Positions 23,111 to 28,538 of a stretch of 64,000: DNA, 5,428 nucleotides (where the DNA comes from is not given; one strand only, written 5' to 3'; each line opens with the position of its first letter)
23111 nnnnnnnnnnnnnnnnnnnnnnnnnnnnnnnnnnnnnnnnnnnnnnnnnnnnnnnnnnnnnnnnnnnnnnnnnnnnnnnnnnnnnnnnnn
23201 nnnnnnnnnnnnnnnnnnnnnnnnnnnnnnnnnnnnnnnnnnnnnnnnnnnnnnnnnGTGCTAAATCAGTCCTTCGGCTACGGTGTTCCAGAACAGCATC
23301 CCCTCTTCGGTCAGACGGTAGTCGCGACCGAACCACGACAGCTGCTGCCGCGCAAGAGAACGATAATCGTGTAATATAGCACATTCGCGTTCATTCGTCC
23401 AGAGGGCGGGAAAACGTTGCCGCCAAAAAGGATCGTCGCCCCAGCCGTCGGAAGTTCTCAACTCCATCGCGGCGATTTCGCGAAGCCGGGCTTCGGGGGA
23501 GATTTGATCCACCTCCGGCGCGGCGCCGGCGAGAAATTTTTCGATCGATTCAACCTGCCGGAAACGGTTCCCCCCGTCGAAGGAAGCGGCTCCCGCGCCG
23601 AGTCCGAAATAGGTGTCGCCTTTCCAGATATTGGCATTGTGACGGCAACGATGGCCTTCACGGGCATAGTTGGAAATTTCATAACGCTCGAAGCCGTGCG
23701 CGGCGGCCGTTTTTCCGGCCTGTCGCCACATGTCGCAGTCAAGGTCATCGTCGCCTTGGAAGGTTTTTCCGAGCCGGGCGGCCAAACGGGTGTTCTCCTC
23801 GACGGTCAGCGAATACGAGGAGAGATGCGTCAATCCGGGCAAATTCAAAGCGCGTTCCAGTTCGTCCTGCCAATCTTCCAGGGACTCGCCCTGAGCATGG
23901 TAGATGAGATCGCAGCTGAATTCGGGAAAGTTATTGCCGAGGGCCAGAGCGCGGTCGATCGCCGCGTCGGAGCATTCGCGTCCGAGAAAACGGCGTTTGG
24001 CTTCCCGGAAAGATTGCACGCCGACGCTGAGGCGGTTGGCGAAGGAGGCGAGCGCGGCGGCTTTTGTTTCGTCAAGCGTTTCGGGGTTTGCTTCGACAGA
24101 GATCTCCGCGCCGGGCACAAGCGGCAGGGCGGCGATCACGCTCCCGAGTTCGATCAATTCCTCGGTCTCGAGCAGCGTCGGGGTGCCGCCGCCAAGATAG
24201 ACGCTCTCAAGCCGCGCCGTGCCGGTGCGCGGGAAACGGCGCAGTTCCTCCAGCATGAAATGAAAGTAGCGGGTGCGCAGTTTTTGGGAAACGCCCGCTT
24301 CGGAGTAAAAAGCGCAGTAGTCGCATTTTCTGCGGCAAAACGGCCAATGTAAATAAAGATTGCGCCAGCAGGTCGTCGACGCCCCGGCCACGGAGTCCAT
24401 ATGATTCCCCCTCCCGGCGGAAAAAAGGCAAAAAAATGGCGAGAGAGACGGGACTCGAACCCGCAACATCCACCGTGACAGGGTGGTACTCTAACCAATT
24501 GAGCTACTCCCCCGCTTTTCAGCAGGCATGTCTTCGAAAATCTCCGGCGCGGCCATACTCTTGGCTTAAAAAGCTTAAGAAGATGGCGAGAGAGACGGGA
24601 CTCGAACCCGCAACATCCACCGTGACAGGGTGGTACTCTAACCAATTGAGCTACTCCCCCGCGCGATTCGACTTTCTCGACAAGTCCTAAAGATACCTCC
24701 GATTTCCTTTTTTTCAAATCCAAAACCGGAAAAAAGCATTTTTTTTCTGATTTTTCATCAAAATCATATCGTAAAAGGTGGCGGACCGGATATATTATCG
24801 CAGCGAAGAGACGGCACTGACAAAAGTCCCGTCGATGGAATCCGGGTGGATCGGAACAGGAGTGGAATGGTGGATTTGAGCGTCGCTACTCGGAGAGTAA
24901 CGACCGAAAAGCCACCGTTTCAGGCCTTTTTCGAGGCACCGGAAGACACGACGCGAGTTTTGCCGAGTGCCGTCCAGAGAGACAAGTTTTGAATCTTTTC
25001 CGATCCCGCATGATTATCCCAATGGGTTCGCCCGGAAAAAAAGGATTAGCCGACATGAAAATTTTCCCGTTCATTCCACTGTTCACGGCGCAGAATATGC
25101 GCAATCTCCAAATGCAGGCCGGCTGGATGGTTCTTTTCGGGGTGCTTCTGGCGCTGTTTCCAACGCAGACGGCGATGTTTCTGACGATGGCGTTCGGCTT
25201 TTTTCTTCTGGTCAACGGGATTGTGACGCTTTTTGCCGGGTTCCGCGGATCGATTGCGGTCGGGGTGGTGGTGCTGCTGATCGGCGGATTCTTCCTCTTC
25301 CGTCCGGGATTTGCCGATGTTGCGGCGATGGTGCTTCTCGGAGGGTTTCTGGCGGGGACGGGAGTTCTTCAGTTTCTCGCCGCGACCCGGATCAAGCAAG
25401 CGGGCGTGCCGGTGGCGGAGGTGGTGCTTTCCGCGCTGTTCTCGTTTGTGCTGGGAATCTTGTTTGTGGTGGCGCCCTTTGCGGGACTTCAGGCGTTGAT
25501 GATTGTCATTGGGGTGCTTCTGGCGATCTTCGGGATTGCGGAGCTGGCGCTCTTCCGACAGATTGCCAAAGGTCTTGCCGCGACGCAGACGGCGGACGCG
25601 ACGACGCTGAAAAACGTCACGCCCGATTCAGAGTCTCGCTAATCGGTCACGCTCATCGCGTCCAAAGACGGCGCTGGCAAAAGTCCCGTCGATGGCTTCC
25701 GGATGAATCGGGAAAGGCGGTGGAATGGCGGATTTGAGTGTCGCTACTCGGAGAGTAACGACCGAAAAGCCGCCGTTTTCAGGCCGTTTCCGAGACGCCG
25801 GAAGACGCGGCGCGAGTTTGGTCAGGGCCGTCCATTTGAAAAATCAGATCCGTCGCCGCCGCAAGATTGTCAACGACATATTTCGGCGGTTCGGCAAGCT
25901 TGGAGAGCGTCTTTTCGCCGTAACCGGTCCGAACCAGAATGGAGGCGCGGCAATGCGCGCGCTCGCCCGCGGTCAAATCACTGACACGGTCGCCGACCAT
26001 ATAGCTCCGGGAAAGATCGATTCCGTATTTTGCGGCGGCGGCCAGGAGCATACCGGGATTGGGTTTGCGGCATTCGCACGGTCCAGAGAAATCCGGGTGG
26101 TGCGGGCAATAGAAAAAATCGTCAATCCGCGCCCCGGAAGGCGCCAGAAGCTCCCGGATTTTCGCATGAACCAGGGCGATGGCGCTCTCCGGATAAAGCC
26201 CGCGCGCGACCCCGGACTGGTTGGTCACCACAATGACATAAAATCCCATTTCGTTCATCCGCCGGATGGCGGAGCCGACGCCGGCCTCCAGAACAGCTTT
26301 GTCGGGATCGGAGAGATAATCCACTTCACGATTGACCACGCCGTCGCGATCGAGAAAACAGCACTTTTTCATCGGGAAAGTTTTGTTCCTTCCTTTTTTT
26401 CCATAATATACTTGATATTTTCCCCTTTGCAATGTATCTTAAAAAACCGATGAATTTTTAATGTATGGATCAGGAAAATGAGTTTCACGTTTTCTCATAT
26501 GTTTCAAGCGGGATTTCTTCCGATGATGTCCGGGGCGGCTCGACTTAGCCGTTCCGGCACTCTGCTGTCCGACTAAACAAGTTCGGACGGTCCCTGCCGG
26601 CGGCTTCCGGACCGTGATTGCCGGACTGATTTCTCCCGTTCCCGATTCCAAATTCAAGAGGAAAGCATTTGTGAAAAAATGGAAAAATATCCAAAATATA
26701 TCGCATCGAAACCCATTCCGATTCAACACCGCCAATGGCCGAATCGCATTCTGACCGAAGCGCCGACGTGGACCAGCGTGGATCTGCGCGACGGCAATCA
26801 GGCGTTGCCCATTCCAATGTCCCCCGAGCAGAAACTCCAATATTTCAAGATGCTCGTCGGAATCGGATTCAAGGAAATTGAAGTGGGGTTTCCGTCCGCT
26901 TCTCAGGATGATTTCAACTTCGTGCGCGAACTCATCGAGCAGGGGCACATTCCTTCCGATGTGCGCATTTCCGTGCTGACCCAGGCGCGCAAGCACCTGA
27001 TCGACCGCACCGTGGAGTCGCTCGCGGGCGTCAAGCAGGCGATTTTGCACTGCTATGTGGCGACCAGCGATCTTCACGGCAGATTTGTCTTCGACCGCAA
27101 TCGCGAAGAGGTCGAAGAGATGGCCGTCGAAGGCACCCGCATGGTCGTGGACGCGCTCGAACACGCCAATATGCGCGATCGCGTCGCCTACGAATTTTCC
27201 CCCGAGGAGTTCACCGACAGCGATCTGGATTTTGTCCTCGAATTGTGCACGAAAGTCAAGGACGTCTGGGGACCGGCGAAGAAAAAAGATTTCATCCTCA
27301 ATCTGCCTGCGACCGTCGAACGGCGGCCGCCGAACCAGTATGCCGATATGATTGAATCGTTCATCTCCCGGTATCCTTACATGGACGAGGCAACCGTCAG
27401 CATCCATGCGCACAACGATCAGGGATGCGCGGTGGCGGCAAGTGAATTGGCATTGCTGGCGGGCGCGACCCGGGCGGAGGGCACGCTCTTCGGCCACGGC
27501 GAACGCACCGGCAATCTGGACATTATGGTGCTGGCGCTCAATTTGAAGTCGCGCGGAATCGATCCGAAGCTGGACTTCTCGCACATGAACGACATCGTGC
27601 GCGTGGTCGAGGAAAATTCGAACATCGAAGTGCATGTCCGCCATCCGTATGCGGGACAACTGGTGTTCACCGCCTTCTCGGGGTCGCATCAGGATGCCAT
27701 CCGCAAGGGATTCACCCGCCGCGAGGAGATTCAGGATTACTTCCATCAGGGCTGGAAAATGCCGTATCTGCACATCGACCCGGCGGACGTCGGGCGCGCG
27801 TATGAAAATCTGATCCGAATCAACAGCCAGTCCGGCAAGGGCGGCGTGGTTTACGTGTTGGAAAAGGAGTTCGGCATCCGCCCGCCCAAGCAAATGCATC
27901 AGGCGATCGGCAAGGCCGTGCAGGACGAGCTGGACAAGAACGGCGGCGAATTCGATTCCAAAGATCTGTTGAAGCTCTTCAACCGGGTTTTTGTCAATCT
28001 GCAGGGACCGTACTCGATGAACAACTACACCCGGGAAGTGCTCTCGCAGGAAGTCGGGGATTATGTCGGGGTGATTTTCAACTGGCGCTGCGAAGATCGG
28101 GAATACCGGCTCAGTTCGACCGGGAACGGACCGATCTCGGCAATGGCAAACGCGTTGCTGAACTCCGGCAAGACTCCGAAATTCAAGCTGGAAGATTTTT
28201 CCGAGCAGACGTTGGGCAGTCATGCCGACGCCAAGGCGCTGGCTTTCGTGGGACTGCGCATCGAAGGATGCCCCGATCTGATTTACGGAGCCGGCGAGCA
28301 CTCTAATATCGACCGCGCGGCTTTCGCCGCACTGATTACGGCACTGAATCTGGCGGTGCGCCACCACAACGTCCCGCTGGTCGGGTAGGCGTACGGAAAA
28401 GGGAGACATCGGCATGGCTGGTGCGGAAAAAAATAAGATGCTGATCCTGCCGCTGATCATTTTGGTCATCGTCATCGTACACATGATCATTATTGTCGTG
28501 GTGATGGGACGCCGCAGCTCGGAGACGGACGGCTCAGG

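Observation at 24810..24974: Undescribed ~165-nt rod-like (imperfect palindrome) repeat family: 10 copies or fragments in 64 kb, all in the same orientation, with compensatory base changes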

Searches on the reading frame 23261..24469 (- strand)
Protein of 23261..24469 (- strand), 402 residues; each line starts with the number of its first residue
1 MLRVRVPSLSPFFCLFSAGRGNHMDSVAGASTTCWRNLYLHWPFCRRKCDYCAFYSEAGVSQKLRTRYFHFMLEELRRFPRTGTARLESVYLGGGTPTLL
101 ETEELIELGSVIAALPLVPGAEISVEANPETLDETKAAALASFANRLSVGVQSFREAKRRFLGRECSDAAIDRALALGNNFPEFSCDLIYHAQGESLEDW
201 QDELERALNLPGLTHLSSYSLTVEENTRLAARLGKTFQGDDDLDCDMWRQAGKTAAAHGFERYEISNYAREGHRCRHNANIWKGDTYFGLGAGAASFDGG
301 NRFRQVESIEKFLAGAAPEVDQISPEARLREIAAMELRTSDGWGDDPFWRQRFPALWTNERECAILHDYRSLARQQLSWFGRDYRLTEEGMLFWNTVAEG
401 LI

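Call 19: search_protein_families(library=pfam, proteins=[window:23261-24469:-])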
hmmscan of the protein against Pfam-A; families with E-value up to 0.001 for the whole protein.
window:23261-24469:- (402 aa): 1 family
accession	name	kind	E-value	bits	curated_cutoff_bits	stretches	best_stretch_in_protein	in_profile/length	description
PF04055.27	Radical_SAM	-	6.4e-19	69.2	29.5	1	40-205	2-164/166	Radical SAM superfamily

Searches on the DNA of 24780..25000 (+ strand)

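Call 32: search_rna_families(source=window, start=24780, end=25000, threshold=evalue, max_evalue=10)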
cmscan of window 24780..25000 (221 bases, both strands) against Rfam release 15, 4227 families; matches with E-value up to 10: 3.
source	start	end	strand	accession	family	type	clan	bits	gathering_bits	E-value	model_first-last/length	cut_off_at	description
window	24852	24933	+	RF01061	mir-548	Gene; miRNA;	-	13.7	90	7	1-84/84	no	mir-548 microRNA precursor family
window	24921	24985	+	RF00706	mir-263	Gene; miRNA;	CL00093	12.7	51.3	2.3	1-86/86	no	mir-263 microRNA precursor family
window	24882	24904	-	RF02505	Atu_L6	Gene; sRNA;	-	12.3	100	1.5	85-107/124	no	Rhizobiales sRNA Atu_L6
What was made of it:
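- On Any Rfam RNA family: In E-value mode on copy A, only noise at E >= 1.5 (call 32).
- Tried and rejected: Rfam in E-value mode gave nothing (call 32).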

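Call 67: search_dna_similar(query=window:24810-24974:+, collection=plasmids, mode=distant, max_evalue=0.01, max_rows=10)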
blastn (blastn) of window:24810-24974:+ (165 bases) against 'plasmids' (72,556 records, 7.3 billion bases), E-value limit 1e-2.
No match.

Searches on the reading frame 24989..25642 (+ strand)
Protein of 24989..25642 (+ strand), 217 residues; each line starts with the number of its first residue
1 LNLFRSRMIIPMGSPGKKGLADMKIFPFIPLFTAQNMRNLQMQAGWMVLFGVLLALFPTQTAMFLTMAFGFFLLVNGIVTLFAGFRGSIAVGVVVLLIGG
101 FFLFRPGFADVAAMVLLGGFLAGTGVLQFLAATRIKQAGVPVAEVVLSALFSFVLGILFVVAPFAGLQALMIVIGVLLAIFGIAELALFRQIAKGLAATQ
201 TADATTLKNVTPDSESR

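Call 15: find_encoding_contigs(protein=window:25055-25642:+, flank=10000, max_places=10)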
Protein window:25055-25642:+ (195 aa): no gene with exactly this product is on record in the collection.

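Call 19: search_protein_families(library=pfam, proteins=[window:24989-25642:+])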
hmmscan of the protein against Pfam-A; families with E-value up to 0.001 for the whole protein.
window:24989-25642:+ (217 aa): 1 family
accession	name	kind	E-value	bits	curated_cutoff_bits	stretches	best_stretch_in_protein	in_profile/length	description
PF03729.18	DUF308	-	2.1e-14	54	25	2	148-191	2-46/73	Short repeat of unknown function (DUF308)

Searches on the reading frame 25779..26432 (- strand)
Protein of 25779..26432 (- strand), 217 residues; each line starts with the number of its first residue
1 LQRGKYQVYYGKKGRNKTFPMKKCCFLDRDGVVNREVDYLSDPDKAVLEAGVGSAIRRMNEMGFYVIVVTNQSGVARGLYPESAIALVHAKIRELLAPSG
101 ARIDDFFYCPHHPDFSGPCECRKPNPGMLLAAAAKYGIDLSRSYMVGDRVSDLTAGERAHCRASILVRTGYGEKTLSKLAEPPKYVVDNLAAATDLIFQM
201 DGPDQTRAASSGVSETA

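Call 19: search_protein_families(library=pfam, proteins=[window:25779-26432:-])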
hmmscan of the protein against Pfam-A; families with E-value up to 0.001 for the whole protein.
window:25779-26432:- (217 aa): 4 families
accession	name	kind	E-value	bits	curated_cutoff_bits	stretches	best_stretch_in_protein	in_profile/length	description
PF13242.12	Hydrolase_like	-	1.3e-17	63.8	22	1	121-193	2-75/75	HAD-hyrolase-like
PF00702.32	Hydrolase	-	2.4e-09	38.3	26.4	1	35-160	86-191/191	haloacid dehalogenase-like hydrolase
PF08645.17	PNK3P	-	8.3e-07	29.3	22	1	47-151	29-128/161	Polynucleotide kinase 3 phosphatase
PF13419.12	HAD_2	-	2.8e-05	24.8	23.8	1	120-163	132-175/178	Haloacid dehalogenase-like hydrolase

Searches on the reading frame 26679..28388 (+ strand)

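Call 64: search_protein_families(library=pfam, proteins=[window:26679-28388:+], max_evalue=0.00001)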
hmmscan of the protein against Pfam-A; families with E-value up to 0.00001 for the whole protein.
window:26679-28388:+ (569 aa): 3 families
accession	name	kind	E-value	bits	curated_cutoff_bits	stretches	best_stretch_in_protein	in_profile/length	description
PF00682.25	HMGL-like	-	6.4e-70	236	29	1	29-310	2-260/260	HMGL-like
PF22615.1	IPMS_D2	-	1.2e-30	106.1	27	1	328-395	2-66/66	Alpha-isopropylmalate synthase, post-catalytic domain-like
PF08502.15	LeuA_dimer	-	1.8e-14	54.2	24.9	1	427-558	4-129/131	LeuA allosteric (dimerisation) domain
